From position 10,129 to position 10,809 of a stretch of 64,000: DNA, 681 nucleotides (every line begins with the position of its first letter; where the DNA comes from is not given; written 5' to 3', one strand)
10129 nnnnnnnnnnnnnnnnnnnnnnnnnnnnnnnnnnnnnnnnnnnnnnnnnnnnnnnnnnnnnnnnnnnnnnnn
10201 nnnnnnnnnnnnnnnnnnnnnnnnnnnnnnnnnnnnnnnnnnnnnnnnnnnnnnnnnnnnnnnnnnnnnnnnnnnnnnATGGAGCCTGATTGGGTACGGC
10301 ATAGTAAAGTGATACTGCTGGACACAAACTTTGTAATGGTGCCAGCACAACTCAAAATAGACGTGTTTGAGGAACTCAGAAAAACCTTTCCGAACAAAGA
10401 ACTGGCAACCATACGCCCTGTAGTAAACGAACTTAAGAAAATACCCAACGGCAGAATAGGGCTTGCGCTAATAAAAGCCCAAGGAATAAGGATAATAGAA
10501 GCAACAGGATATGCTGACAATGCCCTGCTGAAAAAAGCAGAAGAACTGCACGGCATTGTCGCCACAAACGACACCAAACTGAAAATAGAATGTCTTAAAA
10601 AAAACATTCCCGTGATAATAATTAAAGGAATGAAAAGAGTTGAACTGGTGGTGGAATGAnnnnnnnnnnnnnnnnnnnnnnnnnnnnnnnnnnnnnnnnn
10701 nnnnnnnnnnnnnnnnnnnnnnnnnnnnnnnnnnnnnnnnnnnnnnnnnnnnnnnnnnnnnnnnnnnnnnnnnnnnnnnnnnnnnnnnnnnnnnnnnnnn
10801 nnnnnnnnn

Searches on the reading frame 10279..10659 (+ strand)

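Call 29: search_protein_families(library=pfam, proteins=[window:10279-10659:+], max_evalue=0.00001)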
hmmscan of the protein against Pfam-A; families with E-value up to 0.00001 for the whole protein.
window:10279-10659:+ (126 aa): 1 family
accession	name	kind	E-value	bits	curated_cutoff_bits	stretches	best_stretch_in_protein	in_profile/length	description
PF18477.7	PIN_9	-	1.4e-16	61.2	26.3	1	12-117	1-115/116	PIN like domain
